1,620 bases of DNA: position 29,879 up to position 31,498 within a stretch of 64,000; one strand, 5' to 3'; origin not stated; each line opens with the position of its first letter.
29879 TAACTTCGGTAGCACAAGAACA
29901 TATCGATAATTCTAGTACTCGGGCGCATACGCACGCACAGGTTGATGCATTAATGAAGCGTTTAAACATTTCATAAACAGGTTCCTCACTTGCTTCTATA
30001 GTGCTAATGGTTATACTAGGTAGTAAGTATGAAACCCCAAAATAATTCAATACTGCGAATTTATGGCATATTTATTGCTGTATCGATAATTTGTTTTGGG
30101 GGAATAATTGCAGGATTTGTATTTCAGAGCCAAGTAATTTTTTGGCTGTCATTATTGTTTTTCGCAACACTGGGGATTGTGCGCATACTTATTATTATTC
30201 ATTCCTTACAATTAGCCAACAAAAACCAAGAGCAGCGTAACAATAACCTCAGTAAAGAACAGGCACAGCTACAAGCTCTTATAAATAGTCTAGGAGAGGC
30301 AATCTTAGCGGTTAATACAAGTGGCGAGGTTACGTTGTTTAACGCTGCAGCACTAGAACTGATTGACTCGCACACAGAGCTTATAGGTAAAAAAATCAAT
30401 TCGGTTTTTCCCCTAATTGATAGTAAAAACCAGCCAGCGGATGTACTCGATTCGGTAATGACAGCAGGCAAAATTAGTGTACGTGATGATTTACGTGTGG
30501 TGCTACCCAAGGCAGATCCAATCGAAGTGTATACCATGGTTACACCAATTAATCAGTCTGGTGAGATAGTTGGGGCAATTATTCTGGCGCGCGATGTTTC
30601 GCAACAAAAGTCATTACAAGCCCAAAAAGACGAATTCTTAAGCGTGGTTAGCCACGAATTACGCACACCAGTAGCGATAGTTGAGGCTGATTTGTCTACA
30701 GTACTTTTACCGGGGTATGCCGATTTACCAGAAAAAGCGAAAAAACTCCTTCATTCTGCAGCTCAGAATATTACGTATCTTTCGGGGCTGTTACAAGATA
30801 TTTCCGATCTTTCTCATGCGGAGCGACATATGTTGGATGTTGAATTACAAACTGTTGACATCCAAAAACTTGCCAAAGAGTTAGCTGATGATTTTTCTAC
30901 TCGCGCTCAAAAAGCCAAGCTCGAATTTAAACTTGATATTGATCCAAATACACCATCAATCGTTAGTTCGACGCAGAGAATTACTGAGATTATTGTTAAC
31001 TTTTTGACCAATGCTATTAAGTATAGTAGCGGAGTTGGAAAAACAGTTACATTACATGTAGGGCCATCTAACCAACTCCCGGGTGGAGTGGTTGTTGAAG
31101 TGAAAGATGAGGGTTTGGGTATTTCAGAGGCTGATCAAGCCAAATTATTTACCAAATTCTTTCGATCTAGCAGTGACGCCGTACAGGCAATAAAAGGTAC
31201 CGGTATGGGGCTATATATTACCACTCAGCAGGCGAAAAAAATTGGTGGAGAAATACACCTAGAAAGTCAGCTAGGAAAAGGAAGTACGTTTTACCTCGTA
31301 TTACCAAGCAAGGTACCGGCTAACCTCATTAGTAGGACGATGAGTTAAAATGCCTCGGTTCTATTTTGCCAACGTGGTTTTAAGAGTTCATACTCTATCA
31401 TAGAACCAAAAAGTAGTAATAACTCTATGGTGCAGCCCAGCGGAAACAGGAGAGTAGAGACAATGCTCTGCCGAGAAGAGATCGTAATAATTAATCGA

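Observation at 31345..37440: Complete C50-type (decaprenoxanthin-like) carotenoid gene cluster in a CPR/Saccharibacteria-like genome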

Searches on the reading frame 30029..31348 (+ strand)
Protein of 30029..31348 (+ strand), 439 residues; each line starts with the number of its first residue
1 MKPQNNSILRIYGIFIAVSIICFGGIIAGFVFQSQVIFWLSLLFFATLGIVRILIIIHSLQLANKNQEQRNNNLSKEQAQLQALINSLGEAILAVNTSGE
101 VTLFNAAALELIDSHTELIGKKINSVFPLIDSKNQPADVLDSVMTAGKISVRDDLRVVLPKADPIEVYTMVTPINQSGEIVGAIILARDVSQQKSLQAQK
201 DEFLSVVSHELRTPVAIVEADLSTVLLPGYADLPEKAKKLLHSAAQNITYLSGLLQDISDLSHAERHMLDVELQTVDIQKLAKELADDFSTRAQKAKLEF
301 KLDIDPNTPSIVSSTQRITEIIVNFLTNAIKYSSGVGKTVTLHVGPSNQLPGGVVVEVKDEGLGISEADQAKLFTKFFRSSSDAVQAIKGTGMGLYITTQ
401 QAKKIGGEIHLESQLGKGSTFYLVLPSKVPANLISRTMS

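Call 3: search_protein_families(library=pfam, proteins=[window:30029-31348:+], max_evalue=0.01)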
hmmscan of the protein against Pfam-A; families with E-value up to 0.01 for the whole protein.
window:30029-31348:+ (439 aa): 7 families
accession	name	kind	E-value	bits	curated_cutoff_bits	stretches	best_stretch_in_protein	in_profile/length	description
PF02518.31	HATPase_c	-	4.6e-23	82.2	26.4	1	316-427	4-109/111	Histidine kinase-, DNA gyrase B-, and HSP90-like ATPase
PF00512.31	HisKA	-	9.5e-10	38.8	26.9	1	199-265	1-64/66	His Kinase A (phospho-acceptor) domain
PF00989.32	PAS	-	4.9e-08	33.4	22.6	1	80-190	2-113/113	PAS fold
PF08448.16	PAS_4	-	2e-07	31.6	23.1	1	86-194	2-109/110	PAS fold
PF13426.13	PAS_9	-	1.6e-06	28.7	27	1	91-192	3-103/103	PAS domain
PF13188.13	PAS_8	-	0.0011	19.2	21.8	1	80-131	2-51/65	PAS domain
PF24820.1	Diguanyl_cycl_sensor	-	0.002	18.5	28.1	1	84-122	1-40/109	Diguanylate cyclase-like sensor domain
